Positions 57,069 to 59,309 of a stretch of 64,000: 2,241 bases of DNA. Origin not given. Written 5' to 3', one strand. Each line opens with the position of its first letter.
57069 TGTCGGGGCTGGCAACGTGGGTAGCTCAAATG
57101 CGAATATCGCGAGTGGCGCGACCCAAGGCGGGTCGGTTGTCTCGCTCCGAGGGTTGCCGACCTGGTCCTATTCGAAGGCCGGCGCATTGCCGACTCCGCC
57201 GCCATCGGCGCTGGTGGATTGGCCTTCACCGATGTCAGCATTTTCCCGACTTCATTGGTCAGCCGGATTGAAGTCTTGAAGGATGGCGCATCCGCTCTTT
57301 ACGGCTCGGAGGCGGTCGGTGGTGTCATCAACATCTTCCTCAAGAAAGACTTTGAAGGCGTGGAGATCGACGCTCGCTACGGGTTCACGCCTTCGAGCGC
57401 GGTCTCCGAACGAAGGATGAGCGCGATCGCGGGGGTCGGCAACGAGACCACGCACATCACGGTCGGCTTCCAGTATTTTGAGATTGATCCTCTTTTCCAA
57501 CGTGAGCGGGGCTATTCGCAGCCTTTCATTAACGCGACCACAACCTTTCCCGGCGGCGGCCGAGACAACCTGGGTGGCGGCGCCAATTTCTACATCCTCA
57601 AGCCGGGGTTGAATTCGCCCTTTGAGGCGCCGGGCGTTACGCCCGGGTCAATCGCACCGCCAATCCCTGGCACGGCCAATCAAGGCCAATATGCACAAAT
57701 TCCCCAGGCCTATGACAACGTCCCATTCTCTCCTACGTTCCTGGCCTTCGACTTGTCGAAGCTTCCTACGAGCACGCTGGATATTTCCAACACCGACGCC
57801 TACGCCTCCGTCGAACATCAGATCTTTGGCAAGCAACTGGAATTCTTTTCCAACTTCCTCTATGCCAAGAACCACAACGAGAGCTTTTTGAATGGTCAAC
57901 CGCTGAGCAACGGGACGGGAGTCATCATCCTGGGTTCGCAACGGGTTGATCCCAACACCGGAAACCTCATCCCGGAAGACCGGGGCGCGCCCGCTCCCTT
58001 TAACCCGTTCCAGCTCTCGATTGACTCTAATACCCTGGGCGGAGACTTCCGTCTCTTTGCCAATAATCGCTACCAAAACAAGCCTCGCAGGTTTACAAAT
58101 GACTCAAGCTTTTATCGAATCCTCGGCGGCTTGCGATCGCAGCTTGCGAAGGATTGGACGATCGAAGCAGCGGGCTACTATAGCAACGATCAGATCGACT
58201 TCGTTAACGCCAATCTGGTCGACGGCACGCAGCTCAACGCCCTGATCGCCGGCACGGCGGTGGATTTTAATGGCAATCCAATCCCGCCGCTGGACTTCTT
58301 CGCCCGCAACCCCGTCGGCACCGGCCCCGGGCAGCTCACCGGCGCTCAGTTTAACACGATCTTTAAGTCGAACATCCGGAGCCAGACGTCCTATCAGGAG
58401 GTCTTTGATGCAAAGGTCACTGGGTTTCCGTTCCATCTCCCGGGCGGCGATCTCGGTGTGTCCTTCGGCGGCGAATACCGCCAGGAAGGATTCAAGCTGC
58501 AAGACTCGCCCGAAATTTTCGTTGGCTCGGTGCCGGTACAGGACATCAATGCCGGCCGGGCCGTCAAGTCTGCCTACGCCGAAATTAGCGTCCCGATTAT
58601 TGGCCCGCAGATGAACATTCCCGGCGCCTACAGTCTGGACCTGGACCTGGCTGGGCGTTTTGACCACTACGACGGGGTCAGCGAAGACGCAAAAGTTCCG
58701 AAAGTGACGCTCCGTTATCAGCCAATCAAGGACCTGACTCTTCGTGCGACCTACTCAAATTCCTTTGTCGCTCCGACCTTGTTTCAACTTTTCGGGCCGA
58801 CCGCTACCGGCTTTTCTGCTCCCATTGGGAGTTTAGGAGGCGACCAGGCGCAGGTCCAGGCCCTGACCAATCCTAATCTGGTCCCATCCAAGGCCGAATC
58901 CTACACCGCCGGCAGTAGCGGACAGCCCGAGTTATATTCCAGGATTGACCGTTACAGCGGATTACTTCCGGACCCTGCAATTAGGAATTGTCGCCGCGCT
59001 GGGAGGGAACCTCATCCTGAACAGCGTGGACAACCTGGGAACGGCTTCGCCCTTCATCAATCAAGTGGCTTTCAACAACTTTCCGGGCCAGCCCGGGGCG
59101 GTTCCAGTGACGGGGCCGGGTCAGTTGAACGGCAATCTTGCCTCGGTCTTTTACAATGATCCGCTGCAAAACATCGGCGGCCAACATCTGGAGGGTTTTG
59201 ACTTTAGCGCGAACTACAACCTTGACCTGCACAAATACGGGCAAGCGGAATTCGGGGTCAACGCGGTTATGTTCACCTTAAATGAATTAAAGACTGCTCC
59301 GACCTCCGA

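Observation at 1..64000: Hyper-abundant non-palindromic 9-mer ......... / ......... on both strands (uptake-sequence-like genomic word)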

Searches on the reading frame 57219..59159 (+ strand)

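Call 9: search_protein_families(library=pfam, proteins=[window:57219-59159:+])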
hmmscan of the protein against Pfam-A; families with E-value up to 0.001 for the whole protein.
window:57219-59159:+ (646 aa): 2 families
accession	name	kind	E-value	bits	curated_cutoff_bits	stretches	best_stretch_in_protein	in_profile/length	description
PF00593.30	TonB_dep_Rec_b-barrel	-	1.9e-20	74.6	27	1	265-566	25-279/436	TonB dependent receptor-like, beta-barrel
PF07715.20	Plug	-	7.6e-07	30.1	23.9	1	4-36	75-107/107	TonB-dependent Receptor Plug Domain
